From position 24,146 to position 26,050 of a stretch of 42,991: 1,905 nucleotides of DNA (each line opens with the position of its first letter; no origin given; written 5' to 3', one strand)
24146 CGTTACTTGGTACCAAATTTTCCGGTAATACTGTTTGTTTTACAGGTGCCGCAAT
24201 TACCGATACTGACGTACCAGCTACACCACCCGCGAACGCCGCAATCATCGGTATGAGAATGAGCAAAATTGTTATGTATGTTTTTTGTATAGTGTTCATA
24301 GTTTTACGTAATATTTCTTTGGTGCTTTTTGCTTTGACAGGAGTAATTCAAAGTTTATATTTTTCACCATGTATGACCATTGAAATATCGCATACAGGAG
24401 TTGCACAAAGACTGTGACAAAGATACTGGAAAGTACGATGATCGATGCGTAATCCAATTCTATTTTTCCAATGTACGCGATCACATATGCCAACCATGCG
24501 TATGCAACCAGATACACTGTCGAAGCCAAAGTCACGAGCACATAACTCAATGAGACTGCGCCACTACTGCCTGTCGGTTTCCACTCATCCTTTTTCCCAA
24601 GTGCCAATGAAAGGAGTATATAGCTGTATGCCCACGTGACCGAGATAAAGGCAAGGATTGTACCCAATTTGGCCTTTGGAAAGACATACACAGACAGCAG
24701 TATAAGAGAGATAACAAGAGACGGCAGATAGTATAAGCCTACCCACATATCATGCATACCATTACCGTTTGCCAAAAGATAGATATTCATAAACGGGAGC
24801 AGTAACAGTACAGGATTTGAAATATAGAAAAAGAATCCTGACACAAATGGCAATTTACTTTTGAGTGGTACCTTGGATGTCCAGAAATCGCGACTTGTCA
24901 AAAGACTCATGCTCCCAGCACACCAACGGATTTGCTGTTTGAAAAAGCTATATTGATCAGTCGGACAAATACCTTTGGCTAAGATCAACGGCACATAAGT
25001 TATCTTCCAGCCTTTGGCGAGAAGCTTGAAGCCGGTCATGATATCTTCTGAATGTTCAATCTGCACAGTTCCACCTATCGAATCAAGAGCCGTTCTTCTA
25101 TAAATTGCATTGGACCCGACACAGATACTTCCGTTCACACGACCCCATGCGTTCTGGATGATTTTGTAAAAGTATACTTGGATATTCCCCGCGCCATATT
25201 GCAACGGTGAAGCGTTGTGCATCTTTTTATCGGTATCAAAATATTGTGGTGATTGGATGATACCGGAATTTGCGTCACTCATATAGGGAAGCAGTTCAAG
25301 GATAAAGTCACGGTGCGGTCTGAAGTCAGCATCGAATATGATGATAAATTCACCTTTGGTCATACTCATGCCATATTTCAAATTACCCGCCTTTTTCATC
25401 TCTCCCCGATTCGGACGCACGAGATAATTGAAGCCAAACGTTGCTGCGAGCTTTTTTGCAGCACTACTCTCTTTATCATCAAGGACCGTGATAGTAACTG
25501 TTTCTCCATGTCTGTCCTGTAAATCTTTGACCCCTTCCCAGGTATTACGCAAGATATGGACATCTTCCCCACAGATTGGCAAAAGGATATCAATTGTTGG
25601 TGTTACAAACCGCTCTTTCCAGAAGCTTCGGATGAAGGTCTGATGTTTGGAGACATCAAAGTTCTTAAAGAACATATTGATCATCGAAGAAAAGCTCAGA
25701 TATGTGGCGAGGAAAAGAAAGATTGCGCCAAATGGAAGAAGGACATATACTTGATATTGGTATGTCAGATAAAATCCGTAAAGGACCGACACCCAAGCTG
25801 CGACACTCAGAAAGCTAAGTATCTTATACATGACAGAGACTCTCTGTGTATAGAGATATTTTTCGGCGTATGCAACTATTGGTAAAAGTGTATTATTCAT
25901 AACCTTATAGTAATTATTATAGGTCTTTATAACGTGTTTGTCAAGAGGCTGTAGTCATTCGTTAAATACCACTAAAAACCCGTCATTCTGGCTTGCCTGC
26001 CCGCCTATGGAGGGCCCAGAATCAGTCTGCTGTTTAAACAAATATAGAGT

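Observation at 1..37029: Very dense modular glycan factory: six processive GT2 synthase modules, each next to its own hydrolase and/or GT-C membrane partner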

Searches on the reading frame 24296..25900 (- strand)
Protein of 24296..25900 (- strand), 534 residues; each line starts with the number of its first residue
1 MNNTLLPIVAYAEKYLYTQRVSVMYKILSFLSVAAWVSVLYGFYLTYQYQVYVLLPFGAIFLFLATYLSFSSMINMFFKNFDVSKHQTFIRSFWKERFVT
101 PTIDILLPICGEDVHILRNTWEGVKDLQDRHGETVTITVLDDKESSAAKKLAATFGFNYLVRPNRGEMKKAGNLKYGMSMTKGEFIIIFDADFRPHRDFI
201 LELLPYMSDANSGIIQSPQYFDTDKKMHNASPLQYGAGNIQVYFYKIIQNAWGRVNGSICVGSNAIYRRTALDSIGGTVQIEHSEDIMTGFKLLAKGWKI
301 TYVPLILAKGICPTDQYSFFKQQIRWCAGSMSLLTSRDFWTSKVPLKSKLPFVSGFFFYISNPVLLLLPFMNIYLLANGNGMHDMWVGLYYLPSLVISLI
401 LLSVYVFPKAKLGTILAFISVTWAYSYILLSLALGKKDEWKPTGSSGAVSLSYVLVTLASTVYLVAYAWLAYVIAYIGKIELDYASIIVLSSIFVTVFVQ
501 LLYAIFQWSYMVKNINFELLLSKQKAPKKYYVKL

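Call 5: search_protein_families(library=pfam, proteins=[window:24296-25900:-], max_evalue=0.01)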
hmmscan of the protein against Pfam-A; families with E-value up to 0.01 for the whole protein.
window:24296-25900:- (534 aa): 5 families
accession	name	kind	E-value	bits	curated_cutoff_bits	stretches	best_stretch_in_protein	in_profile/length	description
PF00535.33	Glycos_transf_2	-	3.1e-16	60.2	23.3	1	105-275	2-167/168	Glycosyl transferase family 2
PF13506.12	Glyco_transf_21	-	7e-14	52.1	21.7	1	161-326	9-172/174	Glycosyl transferase family 21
PF13632.12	Glyco_trans_2_3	-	1.2e-13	51.7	27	1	185-376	1-196/198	Glycosyl transferase family group 2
PF13641.12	Glyco_tranf_2_3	-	2.1e-12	48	27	1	134-328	33-229/230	Glycosyltransferase like family 2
PF03552.20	Cellulose_synt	-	2.1e-05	23.8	24.7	1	284-404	423-552/722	Cellulose synthase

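Call 9: search_protein_families(library=ncbifam, proteins=[window:24296-25900:-], max_evalue=0.001)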
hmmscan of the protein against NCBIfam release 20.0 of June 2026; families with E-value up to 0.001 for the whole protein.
window:24296-25900:- (534 aa): 6 families
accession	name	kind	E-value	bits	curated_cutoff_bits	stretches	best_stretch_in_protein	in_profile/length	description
TIGR03030.1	CelA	equivalog_domain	2.2e-40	138.4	699.1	1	46-490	79-543/714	UDP-forming cellulose synthase catalytic subunit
NF008558.0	PRK11498.1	equivalog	7.1e-36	123.5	992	1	19-377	196-552/872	UDP-forming cellulose synthase catalytic subunit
TIGR03472.1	HpnI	equivalog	2.2e-11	43.2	310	1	95-329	35-271/373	bacteriohopanetetrol glucosamine biosynthesis glycosyltransferase HpnI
TIGR03937.1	PgaC_IcaA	equivalog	6.7e-10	38.5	422.3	1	69-335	13-275/407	poly-beta-1,6-N-acetyl-D-glucosamine synthase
TIGR04242.1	nodulat_NodC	equivalog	2.9e-09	36.4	550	1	92-328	39-282/395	chitooligosaccharide synthase NodC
TIGR03965.1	mycofact_glyco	equivalog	3.5e-07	29.5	280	1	129-330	100-300/467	mycofactocin biosynthesis glycosyltransferase MftF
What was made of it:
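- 24296..25900 (-): M4: BcsA-like synthase (family C1, QQIRW), no PilZ domain. Its stop overlaps the GH26 start by 4 nt. CelA TIGR03030 2.2e-40 (call 9).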

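Call 12: search_solved_structures(query=window:24296-25900:-, max_evalue=0.001)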
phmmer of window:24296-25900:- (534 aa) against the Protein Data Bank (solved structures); distinct sequences matched with E-value up to 0.001: 12.
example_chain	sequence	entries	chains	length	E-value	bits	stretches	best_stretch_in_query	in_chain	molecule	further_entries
9fmv_A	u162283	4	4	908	3.5e-28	102.1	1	39-400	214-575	Cellulose synthase catalytic subunit [UDP-forming]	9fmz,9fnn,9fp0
7lby_A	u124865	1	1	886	3.7e-28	102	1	39-400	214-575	Cellulose synthase catalytic subunit [UDP-forming]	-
9b8v_E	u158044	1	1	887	3.7e-28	102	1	39-400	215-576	Cellulose synthase catalytic subunit [UDP-forming]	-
5ej1_A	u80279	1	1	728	2.4e-27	99.3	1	149-375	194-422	Putative cellulose synthase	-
4hg6_A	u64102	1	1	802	3.2e-27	98.9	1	149-375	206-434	Cellulose Synthase Subunit A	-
4p00_A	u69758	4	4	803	3.2e-27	98.9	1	149-375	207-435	Cellulose Synthase A subunit | Cellulose Synthase subunit A | Putative cellulose synthase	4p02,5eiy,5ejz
8vht_A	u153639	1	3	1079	1.4e-07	34.1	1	280-338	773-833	Cellulose synthase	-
7ck3_A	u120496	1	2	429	1.3e-06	30.9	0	283-330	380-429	Cellulose synthase A catalytic subunit 3 [UDP-forming],Cellulose synthase A catalytic subu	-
7d5k_A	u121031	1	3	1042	3.9e-05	26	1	278-377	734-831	Cellulose synthase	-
8vhz_A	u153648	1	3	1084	8.3e-05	24.9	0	283-365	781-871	Cellulose synthase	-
8vi0_A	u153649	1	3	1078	0.00014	24.2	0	283-338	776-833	Cellulose synthase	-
7ck1_A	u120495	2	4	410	0.00093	21.5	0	162-273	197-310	Cellulose synthase A catalytic subunit 3 [UDP-forming],Cellulose synthase A catalytic subu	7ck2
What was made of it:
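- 24296..25900 (-): PDB BcsA 3.5e-28 (call 12).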

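Call 14: find_encoding_contigs(protein=window:24296-25900:-, flank=10000, max_places=6)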
Protein window:24296-25900:- (534 aa): 2 contigs read that carry it; 2 places shown.
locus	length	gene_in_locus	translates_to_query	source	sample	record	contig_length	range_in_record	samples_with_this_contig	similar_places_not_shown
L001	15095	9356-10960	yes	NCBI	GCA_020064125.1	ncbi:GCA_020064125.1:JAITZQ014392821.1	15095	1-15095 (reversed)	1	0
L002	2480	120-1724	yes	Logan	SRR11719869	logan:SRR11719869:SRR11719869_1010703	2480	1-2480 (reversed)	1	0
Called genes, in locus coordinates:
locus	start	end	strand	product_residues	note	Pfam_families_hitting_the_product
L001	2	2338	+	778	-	?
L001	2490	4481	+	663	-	-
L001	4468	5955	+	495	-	PF13506:Glyco_transf_21, PF00535:Glycos_transf_2, PF13641:Glyco_tranf_2_3, PF13632:Glyco_trans_2_3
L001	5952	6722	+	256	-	PF00364:Biotin_lipoyl (faint), PF25917:BSH_RND (weak), PF25919:BSH_CusB, PF25973:BSH_CzcB, PF25984:BSH_YknX (weak)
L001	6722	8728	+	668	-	PF17652:Glyco_hydro81C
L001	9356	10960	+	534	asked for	PF13506:Glyco_transf_21, PF00535:Glycos_transf_2, PF13641:Glyco_tranf_2_3, PF13632:Glyco_trans_2_3, PF03552:Cellulose_synt (weak)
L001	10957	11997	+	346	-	PF02156:Glyco_hydro_26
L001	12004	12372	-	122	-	PF01850:PIN (weak), PF13470:PIN_3 (weak)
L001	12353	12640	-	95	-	-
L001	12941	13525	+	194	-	-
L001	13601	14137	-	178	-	PF04203:Sortase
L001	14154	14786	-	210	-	-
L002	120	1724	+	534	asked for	PF13506:Glyco_transf_21, PF00535:Glycos_transf_2, PF13641:Glyco_tranf_2_3, PF13632:Glyco_trans_2_3, PF03552:Cellulose_synt (weak)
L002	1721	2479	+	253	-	?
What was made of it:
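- Its called genes match window 21.1-35.3 kb in order, size and Pfam content (call 14).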
